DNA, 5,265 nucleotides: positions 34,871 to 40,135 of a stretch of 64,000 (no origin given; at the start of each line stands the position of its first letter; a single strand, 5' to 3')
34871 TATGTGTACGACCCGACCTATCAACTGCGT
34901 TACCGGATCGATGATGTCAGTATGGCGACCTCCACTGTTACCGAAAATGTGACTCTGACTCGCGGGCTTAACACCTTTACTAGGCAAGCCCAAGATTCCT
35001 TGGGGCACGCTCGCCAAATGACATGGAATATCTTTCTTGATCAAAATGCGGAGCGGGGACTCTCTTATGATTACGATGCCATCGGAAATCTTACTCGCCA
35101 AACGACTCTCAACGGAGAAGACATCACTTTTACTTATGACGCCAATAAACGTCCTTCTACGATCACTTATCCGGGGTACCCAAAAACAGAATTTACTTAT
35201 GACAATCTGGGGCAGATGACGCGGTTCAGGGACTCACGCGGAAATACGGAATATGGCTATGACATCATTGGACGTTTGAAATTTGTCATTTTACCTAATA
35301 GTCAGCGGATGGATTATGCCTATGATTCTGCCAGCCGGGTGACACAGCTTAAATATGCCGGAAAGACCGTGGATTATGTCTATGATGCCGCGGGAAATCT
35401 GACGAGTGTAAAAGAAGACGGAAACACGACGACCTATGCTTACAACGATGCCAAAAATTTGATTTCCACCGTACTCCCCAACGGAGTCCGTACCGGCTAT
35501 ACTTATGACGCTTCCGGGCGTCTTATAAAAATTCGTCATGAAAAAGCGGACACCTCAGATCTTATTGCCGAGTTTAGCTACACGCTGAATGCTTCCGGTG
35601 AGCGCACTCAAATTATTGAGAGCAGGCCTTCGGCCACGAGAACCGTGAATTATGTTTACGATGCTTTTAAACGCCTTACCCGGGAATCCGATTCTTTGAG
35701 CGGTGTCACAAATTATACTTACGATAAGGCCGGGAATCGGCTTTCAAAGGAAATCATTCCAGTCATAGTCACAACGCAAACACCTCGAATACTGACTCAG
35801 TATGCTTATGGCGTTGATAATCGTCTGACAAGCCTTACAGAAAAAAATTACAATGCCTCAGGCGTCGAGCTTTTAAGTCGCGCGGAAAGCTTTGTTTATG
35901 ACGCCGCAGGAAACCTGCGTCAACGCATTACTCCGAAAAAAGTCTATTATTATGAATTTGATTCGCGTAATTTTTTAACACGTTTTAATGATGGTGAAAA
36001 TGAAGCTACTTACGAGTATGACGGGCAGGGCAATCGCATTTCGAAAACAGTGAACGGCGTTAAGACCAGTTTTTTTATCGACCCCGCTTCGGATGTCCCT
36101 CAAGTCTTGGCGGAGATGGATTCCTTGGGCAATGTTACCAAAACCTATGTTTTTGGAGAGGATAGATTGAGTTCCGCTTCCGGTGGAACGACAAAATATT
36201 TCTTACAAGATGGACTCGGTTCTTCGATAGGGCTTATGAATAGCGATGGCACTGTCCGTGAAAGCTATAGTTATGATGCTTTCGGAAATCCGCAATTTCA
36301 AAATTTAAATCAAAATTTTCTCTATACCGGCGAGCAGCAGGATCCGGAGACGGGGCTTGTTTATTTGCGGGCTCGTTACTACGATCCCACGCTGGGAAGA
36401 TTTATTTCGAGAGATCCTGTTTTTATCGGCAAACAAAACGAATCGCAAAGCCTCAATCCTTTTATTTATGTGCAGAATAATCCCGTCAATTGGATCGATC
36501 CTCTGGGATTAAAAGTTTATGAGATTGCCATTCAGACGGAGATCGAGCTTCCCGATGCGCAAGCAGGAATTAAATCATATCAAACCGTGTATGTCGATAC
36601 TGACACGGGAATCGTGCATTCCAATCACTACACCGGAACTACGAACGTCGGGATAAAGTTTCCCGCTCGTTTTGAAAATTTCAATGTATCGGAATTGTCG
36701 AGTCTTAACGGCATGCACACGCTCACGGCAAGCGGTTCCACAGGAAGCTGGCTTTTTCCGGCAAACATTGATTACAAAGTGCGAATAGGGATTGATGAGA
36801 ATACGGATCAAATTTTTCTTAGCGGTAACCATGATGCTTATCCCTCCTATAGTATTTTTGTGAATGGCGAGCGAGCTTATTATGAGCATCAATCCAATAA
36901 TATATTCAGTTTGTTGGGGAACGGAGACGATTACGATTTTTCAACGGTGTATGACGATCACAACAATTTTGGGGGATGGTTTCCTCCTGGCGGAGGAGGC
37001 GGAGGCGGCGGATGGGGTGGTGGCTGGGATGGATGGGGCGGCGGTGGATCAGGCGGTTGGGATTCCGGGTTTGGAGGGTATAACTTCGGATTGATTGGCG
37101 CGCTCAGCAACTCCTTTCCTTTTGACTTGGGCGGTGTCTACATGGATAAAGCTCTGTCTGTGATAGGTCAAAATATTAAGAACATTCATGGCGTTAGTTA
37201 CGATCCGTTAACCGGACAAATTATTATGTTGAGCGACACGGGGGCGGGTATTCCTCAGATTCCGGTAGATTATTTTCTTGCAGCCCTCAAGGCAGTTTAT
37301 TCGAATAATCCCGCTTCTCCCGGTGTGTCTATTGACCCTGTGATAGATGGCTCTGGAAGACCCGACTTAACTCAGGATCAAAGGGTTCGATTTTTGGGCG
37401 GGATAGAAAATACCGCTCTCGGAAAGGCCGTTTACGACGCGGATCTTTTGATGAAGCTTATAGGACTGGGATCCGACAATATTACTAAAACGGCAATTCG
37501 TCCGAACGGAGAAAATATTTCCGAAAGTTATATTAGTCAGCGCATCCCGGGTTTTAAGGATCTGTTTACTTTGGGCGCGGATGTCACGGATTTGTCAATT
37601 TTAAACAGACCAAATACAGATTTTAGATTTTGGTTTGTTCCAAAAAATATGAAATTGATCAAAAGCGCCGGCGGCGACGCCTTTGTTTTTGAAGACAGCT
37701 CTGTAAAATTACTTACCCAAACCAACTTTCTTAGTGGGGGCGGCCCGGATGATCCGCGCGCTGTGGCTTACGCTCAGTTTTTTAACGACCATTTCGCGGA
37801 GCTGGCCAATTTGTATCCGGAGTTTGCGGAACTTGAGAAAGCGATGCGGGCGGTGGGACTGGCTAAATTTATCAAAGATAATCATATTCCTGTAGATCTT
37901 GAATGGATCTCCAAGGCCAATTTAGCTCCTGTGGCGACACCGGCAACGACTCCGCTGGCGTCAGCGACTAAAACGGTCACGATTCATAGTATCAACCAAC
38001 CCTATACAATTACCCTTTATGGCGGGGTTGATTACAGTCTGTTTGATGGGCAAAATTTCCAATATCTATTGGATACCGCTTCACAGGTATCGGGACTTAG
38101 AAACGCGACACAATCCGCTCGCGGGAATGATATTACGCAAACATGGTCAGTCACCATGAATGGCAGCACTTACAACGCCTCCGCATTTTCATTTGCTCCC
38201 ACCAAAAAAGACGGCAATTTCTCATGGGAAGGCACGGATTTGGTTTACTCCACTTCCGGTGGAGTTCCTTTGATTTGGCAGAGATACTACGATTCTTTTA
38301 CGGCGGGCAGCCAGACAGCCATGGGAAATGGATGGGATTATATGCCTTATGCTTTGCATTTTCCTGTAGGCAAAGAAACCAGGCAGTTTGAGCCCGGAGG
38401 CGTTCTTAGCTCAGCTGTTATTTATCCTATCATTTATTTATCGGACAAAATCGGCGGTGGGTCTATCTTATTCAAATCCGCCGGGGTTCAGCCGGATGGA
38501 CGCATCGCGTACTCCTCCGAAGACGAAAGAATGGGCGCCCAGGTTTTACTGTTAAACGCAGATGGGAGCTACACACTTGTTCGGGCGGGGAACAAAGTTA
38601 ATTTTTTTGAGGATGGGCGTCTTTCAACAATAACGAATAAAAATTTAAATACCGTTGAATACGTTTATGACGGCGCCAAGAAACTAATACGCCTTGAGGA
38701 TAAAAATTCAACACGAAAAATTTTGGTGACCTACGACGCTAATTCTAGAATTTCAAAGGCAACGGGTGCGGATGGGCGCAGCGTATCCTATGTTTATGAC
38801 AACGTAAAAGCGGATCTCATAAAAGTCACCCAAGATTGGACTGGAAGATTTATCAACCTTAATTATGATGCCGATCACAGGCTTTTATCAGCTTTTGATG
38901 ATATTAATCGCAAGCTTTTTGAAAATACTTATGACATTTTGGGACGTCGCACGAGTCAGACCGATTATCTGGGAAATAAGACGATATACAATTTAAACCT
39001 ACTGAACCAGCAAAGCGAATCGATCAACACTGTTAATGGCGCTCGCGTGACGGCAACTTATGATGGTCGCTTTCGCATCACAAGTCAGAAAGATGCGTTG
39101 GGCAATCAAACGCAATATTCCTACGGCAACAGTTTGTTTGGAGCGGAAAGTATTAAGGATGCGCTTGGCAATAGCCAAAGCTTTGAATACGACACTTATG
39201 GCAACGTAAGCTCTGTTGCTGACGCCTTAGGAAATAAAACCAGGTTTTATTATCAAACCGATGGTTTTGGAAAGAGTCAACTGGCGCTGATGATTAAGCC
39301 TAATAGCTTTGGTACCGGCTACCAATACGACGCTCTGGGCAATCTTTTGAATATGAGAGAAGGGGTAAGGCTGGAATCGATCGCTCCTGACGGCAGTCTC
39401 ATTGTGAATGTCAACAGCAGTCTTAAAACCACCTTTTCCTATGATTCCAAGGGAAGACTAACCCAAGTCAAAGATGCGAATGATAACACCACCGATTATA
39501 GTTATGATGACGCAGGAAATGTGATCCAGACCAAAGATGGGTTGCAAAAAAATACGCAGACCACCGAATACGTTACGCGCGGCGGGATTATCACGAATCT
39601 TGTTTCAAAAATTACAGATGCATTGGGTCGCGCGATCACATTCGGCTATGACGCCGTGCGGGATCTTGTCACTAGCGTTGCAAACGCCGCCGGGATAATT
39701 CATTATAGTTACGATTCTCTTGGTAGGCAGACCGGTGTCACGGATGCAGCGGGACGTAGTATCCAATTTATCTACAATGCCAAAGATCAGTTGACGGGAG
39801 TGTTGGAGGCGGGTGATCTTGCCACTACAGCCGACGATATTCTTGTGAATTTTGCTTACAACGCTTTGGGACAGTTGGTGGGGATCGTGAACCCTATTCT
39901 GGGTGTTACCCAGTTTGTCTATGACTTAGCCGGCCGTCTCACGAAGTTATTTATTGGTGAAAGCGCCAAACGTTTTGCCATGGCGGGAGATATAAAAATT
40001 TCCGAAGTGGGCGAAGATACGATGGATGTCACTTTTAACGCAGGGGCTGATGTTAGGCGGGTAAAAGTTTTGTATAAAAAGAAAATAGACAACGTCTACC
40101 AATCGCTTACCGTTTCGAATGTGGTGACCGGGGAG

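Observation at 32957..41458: One 8.5-kb gene encodes a 2,833-aa secreted mosaic protein that joins two YD/Rhs arrays in one polypeptide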

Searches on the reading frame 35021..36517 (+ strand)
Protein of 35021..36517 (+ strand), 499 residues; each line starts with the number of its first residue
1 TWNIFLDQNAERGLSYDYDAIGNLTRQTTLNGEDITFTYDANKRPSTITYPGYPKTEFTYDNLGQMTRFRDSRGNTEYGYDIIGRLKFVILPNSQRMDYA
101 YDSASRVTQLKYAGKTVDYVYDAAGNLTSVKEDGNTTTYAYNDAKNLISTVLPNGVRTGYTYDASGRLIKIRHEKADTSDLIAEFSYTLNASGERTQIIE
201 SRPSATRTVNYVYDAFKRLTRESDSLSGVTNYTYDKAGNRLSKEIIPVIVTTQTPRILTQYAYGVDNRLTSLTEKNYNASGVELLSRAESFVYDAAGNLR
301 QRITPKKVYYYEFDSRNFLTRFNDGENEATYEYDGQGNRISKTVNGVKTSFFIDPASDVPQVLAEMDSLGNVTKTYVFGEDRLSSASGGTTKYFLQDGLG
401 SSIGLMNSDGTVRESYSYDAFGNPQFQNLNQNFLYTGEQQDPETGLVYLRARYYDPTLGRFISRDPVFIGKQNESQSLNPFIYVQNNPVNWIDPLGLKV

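Call 18: search_solved_structures(query=window:35021-36517:+, max_evalue=0.001, show_alignments=0)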
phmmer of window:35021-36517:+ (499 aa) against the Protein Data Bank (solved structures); distinct sequences matched with E-value up to 0.001: 19.
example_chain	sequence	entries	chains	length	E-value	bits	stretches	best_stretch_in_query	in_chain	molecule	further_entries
8h8a_A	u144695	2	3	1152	7.9e-45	156.9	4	290-496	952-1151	Putative Rhs-family protein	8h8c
8h8b_A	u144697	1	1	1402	1.2e-43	153.1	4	290-497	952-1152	Putative Rhs-family protein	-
9pt5_A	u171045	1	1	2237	1.8e-35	126.1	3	311-497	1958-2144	Teneurin-like protein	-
9ifo_A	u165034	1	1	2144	2.6e-35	125.5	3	311-497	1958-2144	Teneurin-Like Protein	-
8qjc_A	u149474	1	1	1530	1e-32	117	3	290-498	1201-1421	T6SS-associated Rhs core and toxin domain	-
8qjd_A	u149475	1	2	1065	1.1e-32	116.9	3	290-497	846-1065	Salmonella bongori Rhs core domain (residues 360-1420)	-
8qjb_A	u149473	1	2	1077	1.1e-32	116.9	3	290-497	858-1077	T6SS-associated Rhs core domain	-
7q97_A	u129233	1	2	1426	1.1e-28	103.7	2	55-496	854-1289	Rhs family protein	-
8cp6_B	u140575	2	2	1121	3.7e-26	95.4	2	44-300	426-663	Toxin protein Tse5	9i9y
8uy4_A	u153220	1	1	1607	4e-26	95.3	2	13-241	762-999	Tse15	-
7pq5_L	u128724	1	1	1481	3.7e-25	92.1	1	66-172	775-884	Tre23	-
8qja_A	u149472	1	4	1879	4.2e-25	91.9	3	430-497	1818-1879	Putative type VI secretion system YD repeat-containing Rhs element Vgr protein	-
8uxt_A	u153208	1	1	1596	1.4e-24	90.2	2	13-243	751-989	Tse15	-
9on3_A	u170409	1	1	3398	7.7e-10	41.6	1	321-496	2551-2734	SGS4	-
8fjp_A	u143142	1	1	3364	1.1e-06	31.2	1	404-496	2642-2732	salivary gland surface protein 1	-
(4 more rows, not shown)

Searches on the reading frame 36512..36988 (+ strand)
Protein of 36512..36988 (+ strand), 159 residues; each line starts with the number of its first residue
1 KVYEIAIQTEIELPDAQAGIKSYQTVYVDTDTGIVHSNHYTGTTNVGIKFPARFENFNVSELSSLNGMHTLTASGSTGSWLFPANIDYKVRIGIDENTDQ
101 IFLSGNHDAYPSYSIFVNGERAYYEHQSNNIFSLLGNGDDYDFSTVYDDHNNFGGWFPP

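Call 8: search_protein_families(library=pfam, proteins=[window:36512-36988:+], max_evalue=1)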
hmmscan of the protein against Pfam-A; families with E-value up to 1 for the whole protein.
seq(159 aa): 1 family
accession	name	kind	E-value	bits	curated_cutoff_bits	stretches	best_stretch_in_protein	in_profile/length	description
PF17224.9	DUF5300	-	0.088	13.5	27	1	20-56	35-71/99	Domain of unknown function (DUF5300)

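Call 53: search_protein_families(library=pfam, alignment_id=A5, max_evalue=0.01)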
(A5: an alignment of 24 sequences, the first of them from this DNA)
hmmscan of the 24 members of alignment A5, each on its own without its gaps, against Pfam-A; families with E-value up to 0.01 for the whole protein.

A. member 1, seq(159 aa): 0 families

B. families by the number of members that match (of 24 scanned): 5 families
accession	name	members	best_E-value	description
PF14220.11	DUF4329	1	2.6e-29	Domain of unknown function (DUF4329)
PF00068.24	Phospholip_A2_1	1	3.6e-05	Phospholipase A2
PF05257.22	CHAP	1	0.002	CHAP domain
PF17015.10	DUF5094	1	0.0039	Domain of unknown function (DUF5094)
PF08398.15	Phospholip_A2_4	1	0.0043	Phospholipase A2-like domain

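Call 57: find_homologous_proteins(query=window:36512-36970:+, max_evalue=0.01)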
Query seq(153 aa): 70 candidates shared short words with the query, none scored E <= 0.01.

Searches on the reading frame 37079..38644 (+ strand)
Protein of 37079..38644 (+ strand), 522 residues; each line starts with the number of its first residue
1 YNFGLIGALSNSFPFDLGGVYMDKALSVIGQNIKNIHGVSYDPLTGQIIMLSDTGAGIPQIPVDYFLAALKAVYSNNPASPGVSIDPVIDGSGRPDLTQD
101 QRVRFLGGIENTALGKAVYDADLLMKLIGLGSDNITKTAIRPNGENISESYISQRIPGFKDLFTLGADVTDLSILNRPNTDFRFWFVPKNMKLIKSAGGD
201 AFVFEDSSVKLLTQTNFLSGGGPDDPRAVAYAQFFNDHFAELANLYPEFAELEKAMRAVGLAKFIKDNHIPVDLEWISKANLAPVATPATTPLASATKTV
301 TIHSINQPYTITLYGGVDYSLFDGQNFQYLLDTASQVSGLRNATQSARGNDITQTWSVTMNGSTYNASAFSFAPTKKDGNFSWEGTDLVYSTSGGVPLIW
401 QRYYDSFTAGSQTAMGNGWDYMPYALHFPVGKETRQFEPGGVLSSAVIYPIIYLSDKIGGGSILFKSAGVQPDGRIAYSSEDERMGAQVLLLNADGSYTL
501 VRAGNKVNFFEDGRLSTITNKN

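Call 8: search_protein_families(library=pfam, proteins=[window:37079-38644:+], max_evalue=1)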
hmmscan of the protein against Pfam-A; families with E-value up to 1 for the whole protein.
seq(522 aa): 1 family
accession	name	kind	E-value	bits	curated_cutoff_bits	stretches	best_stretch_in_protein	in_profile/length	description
PF20148.4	DUF6531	-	0.00042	21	24.1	1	379-420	9-47/74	Domain of unknown function (DUF6531)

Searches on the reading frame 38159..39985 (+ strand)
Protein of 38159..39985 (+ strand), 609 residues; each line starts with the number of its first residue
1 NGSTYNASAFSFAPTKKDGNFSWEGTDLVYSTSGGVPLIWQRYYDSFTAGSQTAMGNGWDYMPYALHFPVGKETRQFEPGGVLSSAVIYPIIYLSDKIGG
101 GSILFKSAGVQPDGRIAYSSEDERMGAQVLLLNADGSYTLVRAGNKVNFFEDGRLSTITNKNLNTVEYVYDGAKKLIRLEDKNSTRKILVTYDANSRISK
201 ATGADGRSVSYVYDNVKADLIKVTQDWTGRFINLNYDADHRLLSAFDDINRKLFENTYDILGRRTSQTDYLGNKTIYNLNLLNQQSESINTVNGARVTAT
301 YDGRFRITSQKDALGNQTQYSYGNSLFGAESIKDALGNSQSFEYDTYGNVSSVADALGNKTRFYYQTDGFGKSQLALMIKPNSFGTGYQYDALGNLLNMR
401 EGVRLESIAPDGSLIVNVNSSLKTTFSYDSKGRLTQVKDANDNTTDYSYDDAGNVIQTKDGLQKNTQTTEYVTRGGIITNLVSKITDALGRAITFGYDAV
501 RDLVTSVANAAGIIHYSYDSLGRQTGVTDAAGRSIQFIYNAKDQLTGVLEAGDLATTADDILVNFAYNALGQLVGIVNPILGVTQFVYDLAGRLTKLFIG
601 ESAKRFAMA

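Call 19: search_solved_structures(query=window:38159-39985:+, max_evalue=0.001, show_alignments=0)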
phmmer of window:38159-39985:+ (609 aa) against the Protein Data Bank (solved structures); distinct sequences matched with E-value up to 0.001: 11.
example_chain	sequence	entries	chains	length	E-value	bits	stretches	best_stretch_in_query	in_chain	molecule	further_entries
7q97_A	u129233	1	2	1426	2.1e-27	99.3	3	334-598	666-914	Rhs family protein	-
8h8a_A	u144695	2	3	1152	9.9e-22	80.6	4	333-479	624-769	Putative Rhs-family protein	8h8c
8h8b_A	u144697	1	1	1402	3.6e-21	78.7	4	333-479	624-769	Putative Rhs-family protein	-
8cp6_B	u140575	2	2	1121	1.2e-16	63.8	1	337-548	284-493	Toxin protein Tse5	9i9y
8qja_A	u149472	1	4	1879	2.5e-16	62.8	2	192-456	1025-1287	Putative type VI secretion system YD repeat-containing Rhs element Vgr protein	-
8qjd_A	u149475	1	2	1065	3.8e-13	52.2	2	126-546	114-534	Salmonella bongori Rhs core domain (residues 360-1420)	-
8qjb_A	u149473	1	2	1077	4.4e-13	52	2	126-546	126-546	T6SS-associated Rhs core domain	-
8qjc_A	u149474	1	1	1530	2.4e-12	49.6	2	127-545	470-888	T6SS-associated Rhs core and toxin domain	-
8uxt_A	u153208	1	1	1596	7.3e-12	48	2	300-546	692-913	Tse15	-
8uy4_A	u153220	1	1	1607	7.7e-12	47.9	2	298-546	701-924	Tse15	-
7pq5_L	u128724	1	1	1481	4.4e-08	35.5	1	294-547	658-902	Tre23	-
